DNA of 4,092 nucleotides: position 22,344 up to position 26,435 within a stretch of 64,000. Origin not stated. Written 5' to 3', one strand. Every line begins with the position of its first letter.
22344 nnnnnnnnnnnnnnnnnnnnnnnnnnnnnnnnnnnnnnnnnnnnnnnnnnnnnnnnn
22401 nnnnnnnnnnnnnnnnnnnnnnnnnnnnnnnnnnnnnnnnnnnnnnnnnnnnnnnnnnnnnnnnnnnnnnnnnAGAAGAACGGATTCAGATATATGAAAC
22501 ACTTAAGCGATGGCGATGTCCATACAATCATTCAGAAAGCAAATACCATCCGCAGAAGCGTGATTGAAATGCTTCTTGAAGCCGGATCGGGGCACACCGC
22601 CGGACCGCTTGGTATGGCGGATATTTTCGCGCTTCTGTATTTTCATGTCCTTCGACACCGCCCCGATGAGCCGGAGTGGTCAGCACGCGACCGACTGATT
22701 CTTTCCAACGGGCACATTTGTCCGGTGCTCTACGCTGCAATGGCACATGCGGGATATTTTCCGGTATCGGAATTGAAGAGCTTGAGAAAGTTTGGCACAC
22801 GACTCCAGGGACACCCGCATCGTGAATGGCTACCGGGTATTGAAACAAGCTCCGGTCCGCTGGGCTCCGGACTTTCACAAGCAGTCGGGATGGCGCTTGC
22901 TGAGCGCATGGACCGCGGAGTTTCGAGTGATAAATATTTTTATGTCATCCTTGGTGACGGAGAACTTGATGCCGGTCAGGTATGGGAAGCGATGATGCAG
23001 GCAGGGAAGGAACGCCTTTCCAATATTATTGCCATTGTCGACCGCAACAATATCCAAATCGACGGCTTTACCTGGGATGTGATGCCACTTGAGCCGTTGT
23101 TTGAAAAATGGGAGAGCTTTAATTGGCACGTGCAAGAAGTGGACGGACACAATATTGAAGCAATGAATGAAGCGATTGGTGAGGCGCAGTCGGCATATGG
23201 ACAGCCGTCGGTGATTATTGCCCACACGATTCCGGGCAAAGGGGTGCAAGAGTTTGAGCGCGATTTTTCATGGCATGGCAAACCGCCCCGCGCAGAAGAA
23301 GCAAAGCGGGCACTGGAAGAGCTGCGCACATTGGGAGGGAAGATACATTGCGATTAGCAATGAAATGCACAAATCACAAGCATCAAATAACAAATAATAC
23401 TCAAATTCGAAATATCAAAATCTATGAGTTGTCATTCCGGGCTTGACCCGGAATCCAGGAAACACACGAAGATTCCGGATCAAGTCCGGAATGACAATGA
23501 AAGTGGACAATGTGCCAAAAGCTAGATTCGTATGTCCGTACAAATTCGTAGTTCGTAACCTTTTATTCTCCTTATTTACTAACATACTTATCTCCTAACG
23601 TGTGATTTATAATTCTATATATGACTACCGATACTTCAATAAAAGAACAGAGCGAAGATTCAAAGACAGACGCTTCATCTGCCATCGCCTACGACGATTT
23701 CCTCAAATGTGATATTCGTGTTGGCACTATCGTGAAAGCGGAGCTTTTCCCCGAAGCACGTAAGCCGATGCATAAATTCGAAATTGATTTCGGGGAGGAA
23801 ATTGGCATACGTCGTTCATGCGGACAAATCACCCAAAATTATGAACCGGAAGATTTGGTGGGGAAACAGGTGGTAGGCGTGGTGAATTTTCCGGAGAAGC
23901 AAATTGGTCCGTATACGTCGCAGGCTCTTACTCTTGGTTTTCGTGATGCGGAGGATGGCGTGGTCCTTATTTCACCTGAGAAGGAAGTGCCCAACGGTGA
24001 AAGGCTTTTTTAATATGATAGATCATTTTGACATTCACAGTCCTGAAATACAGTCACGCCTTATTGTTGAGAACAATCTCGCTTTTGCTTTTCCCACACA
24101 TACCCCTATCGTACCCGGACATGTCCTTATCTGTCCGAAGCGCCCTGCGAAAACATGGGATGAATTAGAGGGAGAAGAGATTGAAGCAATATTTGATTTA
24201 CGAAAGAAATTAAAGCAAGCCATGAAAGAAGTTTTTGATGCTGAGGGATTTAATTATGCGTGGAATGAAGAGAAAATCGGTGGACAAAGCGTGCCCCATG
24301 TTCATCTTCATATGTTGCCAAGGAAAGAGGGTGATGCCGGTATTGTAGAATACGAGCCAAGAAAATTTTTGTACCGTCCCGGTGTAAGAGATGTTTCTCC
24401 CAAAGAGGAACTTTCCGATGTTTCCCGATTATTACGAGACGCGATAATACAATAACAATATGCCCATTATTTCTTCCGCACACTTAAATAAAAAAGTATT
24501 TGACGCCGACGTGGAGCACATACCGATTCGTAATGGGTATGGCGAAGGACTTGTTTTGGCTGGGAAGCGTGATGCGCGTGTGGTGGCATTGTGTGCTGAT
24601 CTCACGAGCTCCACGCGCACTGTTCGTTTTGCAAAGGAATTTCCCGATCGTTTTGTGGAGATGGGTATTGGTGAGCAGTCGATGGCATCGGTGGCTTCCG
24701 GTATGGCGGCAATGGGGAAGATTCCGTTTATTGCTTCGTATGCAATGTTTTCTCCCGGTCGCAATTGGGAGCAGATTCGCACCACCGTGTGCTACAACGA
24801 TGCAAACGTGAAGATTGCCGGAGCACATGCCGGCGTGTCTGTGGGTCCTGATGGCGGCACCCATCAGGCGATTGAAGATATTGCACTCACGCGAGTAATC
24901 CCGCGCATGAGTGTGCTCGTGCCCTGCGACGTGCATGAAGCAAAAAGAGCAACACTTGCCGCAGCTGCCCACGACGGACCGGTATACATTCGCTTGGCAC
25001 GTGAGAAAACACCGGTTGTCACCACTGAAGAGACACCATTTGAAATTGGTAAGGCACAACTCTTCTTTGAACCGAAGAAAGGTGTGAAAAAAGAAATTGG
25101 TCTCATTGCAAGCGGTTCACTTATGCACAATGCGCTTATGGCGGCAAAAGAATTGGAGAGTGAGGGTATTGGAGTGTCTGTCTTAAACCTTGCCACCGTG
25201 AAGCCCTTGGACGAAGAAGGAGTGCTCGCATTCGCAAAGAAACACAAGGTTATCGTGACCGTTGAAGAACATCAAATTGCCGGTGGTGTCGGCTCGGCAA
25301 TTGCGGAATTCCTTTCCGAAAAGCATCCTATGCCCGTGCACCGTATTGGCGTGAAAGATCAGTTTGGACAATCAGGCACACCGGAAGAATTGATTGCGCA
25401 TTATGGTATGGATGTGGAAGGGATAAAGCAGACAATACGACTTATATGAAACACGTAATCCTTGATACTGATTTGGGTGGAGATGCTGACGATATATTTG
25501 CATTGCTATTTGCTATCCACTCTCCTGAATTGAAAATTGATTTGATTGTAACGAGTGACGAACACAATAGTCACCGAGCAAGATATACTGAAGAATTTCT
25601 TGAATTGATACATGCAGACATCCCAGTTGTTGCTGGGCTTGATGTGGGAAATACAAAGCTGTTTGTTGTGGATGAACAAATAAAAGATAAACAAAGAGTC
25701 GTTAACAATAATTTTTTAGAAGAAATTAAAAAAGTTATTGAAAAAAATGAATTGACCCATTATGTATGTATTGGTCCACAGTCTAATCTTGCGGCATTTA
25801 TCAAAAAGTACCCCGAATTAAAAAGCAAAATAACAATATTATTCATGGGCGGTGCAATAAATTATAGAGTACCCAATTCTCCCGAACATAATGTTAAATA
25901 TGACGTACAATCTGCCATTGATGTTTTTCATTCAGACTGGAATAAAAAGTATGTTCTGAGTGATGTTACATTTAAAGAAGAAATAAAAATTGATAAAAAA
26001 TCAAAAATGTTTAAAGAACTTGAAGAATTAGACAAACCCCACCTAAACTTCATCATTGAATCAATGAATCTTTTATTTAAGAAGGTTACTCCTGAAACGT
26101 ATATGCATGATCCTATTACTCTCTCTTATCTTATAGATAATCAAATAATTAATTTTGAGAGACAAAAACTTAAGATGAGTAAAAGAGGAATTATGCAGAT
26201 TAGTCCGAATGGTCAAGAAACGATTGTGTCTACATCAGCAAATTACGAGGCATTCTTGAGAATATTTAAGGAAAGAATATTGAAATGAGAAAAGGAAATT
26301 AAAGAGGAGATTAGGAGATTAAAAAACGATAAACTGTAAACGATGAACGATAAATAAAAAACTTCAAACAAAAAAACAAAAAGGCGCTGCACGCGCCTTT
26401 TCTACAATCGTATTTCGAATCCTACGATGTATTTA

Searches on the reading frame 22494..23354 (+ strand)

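Call 60: search_protein_families(library=pfam, proteins=[window:22494-23354:+], max_evalue=0.00001)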
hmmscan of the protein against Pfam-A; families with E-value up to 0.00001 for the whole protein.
window:22494-23354:+ (287 aa): 2 families
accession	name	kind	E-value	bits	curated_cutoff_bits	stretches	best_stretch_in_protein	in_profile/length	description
PF00456.26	Transketolase_N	-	1.8e-62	211.7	22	1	15-273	5-271/334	Transketolase, thiamine diphosphate binding domain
PF13292.11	DXP_synthase_N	-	9.2e-12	45.2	21.2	1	10-189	16-175/274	1-deoxy-D-xylulose-5-phosphate synthase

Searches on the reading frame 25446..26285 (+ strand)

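Call 60: search_protein_families(library=pfam, proteins=[window:25446-26285:+], max_evalue=0.00001)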
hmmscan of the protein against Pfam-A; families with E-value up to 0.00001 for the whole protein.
window:25446-26285:+ (280 aa): 1 family
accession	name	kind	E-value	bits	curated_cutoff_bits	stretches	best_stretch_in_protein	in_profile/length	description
PF01156.24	IU_nuc_hydro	-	1.6e-30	107.3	34.2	1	4-252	1-272/297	Inosine-uridine preferring nucleoside hydrolase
